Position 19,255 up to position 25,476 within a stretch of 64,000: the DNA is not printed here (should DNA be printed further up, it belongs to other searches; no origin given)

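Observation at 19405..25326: Second large anchored glycoprotein with TTG start, tandem Cys modules and a cytoplasmic coiled-coil tail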

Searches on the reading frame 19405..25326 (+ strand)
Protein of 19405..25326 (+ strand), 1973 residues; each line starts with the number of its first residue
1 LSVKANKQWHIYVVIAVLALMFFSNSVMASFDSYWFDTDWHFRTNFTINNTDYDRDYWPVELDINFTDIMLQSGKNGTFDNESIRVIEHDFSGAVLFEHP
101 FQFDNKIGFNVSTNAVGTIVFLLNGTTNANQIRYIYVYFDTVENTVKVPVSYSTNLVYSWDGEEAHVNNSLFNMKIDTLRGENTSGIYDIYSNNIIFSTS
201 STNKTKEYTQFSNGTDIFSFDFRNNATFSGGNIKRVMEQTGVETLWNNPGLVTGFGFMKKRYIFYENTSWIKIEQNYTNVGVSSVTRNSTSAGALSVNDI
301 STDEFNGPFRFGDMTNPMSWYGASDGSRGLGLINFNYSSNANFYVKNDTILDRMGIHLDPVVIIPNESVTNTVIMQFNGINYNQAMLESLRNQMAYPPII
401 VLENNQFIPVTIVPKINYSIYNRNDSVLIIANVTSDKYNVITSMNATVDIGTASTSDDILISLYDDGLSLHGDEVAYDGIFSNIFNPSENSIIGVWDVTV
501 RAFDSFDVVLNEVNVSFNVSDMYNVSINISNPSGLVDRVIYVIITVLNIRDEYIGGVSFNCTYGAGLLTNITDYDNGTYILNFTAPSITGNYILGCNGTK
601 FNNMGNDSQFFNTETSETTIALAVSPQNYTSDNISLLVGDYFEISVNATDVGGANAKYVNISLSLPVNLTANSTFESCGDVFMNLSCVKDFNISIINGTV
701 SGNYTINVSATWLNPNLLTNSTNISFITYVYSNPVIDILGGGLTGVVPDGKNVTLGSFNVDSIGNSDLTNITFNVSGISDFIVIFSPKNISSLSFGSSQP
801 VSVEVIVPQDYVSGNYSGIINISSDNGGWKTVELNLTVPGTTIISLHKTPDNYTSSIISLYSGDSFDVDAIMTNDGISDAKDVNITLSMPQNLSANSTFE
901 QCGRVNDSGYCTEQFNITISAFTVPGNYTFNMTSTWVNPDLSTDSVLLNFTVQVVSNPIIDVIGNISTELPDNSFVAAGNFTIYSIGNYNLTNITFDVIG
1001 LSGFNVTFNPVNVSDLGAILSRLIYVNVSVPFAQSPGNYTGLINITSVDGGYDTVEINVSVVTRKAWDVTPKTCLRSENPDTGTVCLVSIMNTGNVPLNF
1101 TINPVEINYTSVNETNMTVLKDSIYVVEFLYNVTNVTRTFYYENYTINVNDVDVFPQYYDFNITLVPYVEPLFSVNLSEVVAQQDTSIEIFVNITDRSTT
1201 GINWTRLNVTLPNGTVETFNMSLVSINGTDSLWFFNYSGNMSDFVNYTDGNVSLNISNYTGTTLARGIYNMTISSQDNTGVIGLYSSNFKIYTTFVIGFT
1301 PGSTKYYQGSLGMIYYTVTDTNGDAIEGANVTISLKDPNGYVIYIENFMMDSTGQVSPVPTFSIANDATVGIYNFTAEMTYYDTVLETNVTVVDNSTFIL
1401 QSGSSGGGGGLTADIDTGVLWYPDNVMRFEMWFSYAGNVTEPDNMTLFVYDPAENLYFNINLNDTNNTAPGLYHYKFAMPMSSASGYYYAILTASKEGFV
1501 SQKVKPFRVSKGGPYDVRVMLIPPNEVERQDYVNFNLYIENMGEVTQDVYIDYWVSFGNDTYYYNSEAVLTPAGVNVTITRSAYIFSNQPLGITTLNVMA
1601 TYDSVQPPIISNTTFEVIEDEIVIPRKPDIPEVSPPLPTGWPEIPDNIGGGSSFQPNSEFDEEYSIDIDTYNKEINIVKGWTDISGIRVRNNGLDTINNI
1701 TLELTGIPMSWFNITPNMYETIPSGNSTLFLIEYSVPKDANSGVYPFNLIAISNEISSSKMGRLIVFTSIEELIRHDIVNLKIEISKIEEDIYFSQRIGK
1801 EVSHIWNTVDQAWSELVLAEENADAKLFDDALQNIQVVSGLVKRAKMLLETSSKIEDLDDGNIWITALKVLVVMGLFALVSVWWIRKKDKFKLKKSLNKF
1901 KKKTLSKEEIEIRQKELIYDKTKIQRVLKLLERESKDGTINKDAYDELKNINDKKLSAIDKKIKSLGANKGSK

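Call 7: search_protein_families(library=pfam, proteins=[window:19405-25326:+], max_evalue=0.01)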
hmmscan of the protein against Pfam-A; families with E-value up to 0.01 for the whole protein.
window:19405-25326:+ (1973 aa): 4 families
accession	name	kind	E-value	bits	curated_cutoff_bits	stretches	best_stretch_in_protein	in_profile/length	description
PF10633.15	NPCBM_assoc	-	5.5e-20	71.8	24.4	2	639-712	4-77/78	NPCBM-associated, NEW3 domain of alpha-galactosidase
PF01835.25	MG2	-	1.2e-07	32.4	32.8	0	1318-1378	23-81/96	MG2 domain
PF22680.2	Glyco_hydro_123_N_2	-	5.7e-06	26.7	27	0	770-823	91-141/142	Glycoside hydrolase 123 N-terminal domain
PF13620.12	CarboxypepD_reg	-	8.2e-06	26.5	32.3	1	1317-1397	5-74/82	Carboxypeptidase regulatory-like domain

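Call 9: find_homologous_proteins(query=window:19405-25323:+)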
Query window:19405-25323:+ (1973 aa): 69 proteins with E <= 0.001 among 8000 candidates.
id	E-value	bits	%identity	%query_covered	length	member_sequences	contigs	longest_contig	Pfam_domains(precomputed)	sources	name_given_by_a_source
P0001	0.0e+0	4352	100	99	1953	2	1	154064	PF22680.3,PF13620.13,PF10633.16,PF01835.26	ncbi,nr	ncbi:MAG: hypothetical protein K0B07_00015 [DPANN group archaeon]|nr:hypothetical protein [DPANN gro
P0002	0.0e+0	3337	77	98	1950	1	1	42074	PF15418.13,PF22680.3,PF10633.16,PF01835.26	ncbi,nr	ncbi:MAG: hypothetical protein GQ477_03400 [Nanohaloarchaea archaeon]|nr:hypothetical protein [Candi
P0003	0.0e+0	3039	70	99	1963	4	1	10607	PF22680.3,PF10633.16,PF01835.26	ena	-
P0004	0.0e+0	2964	68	100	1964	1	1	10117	PF22680.3,PF10633.16,PF01835.26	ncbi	-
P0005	0.0e+0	2939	68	98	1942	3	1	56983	PF22680.3,PF10633.16,PF01835.26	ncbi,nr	ncbi:hypothetical protein GQ472_03070 [archaeon]|nr:hypothetical protein [archaeon]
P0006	0.0e+0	2934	67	99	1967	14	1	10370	PF22680.3,PF10633.16,PF01835.26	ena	-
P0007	0.0e+0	2875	66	98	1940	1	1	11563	PF22680.3,PF10633.16,PF01835.26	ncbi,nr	ncbi:MAG: hypothetical protein KAS90_01265 [Candidatus Aenigmarchaeota archaeon]|nr:hypothetical pro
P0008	0.0e+0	2568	60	99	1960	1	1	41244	PF10633.16,PF01835.26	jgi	-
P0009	0.0e+0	2376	55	98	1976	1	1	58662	PF15418.13,PF22680.3,PF10633.16,PF01835.26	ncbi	-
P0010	0.0e+0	2284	53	99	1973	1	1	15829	PF22680.3,PF10633.16,PF01835.26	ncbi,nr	ncbi:NPCBM-associated, NEW3 domain of alpha-galactosidase [uncultured archaeon]|nr:NPCBM-associated,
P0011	0.0e+0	2227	53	99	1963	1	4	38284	PF22680.3,PF10633.16,PF01835.26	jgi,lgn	-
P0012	0.0e+0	2170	52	99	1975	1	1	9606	PF15418.13,PF22680.3,PF10633.16,PF01835.26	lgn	-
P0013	0.0e+0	1504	57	64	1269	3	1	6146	PF22680.3,PF10633.16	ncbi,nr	ncbi:MAG: hypothetical protein KKE71_00275, partial [Nanoarchaeota archaeon]|nr:hypothetical protein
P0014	0.0e+0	1391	40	98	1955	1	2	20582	PF22680.3,PF10633.16,PF01835.26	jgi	jgi:uncharacterized membrane protein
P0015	0.0e+0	1320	40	99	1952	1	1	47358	PF22680.3,PF10633.16,PF01835.26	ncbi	ncbi:MAG: NEW3 domain-containing protein [Candidatus Aenigmatarchaeota archaeon]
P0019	0.0e+0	1279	38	98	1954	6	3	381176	PF10633.16,PF01835.26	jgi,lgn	jgi:uncharacterized membrane protein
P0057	3.2e-274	931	33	99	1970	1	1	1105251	PF10633.16,PF01835.26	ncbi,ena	-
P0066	1.7e-228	780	31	58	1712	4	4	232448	PF10633.16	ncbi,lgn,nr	ncbi:MAG: NEW3 domain-containing protein [Candidatus Parvarchaeota archaeon]|nr:NEW3 domain-containi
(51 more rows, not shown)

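Call 14: find_encoding_contigs(protein=P0001, flank=10000, max_places=2)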
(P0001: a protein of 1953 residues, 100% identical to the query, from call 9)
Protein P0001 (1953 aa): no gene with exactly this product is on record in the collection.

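Call 15: find_encoding_contigs(protein=P0019, flank=10000, max_places=1)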
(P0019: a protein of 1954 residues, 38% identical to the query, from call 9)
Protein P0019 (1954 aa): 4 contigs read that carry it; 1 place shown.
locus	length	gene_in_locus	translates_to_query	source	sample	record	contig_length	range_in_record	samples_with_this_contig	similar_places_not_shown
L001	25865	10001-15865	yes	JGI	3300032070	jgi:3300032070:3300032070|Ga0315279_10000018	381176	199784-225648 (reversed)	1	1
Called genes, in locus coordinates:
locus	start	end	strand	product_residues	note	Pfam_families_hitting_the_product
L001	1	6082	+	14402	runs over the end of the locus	-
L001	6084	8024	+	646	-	-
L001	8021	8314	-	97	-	-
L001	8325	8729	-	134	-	-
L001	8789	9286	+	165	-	-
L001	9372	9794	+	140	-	PF00571:CBS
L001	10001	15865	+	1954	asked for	PF01835:MG2 (faint), PF10633:NPCBM_assoc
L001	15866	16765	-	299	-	-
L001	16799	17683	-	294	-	-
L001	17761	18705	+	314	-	-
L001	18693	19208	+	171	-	-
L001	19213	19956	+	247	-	-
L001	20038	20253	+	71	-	PF01022:HTH_5 (faint), PF21476:PF0610-like_N (faint)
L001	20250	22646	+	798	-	PF13620:CarboxypepD_reg (weak)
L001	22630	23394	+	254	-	PF00142:Fer4_NifH, PF01656:CbiA, PF02374:ArsA_ATPase (weak), PF06564:CBP_BcsQ, PF10609:ParA, PF13614:AAA_31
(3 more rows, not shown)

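Call 16: find_encoding_contigs(protein=P0057, flank=10000, max_places=1)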
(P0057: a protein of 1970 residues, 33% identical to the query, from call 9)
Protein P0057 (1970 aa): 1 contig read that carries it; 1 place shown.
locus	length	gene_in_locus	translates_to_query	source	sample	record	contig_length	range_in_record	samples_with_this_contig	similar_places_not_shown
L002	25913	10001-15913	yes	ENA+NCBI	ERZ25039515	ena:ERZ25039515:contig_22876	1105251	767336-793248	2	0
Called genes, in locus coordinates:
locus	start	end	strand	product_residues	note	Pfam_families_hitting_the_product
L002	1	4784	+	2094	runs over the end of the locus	PF10633:NPCBM_assoc (faint)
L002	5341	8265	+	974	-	-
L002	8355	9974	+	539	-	-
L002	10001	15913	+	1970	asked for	PF01835:MG2 (faint), PF10633:NPCBM_assoc (faint)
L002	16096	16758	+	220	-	-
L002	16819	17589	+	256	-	PF00142:Fer4_NifH (faint), PF01656:CbiA, PF06564:CBP_BcsQ (faint), PF10609:ParA, PF13401:AAA_22 (faint), PF13614:AAA_31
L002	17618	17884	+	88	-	-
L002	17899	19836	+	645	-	-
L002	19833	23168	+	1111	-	PF01442:Apolipoprotein (faint), PF04513:Baculo_PEP_C (faint), PF28217:FAM81B (faint), PF07889:DUF1664 (faint)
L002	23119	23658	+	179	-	-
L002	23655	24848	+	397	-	PF04513:Baculo_PEP_C (faint)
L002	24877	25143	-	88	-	-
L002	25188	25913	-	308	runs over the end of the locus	PF12840:HTH_20 (faint), PF05124:S_layer_C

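Call 17: find_encoding_contigs(protein=P0066, flank=10000, max_places=1)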
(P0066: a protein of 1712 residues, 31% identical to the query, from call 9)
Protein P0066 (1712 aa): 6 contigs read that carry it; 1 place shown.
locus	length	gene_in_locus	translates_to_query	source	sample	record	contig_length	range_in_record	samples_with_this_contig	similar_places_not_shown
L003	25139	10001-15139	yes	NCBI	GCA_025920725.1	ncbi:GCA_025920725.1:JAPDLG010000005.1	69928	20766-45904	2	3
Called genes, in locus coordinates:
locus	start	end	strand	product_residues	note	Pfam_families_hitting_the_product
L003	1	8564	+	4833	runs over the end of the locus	PF23265:Ig-like_KY (faint), PF22680:Glyco_hydro_123_N_2 (faint), PF10102:DUF2341, PF01835:MG2 (faint), PF17789:MG4 (faint), PF10633:NPCBM_assoc, PF01935:DUF87, PF05872:HerA_C (faint)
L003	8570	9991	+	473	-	PF04513:Baculo_PEP_C (faint)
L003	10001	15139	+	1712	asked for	PF10633:NPCBM_assoc (weak)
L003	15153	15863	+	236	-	PF00142:Fer4_NifH, PF01656:CbiA, PF06564:CBP_BcsQ, PF10609:ParA, PF13614:AAA_31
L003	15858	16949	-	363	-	-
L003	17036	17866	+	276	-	PF01926:MMR_HSR1, PF02824:TGS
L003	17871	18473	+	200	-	PF00069:Pkinase, PF01636:APH (faint), PF07714:PK_Tyr_Ser-Thr (weak), PF01163:RIO1, PF03109:ABC1 (weak), PF06293:Kdo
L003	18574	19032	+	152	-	PF08069:Ribosomal_S13_N, PF00312:Ribosomal_S15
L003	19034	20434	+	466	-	PF01368:DHH, PF27767:Arc_Cdc45 (weak), PF21763:DHH_CID, PF02272:DHHA1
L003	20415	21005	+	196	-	PF01015:Ribosomal_S3Ae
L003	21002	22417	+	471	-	PF01406:tRNA-synt_1e, PF01921:tRNA-synt_1f (faint), PF09334:tRNA-synt_1g (weak), PF23493:CysS_C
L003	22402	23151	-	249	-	-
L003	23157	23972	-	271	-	PF00696:AA_kinase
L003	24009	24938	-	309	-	PF04055:Radical_SAM, PF08608:Wyosine_form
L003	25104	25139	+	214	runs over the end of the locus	PF00702:Hydrolase, PF13419:HAD_2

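Call 34: search_protein_families(library=ncbifam, proteins=[window:19405-25326:+], max_evalue=0.01)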
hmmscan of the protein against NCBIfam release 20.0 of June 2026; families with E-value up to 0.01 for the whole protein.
window:19405-25326:+ (1973 aa): 1 family
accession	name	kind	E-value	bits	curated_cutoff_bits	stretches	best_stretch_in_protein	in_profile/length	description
NF041940.1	choice_anch_X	domain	6.6e-07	29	25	1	461-502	1-37/37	choice-of-anchor X domain-containing protein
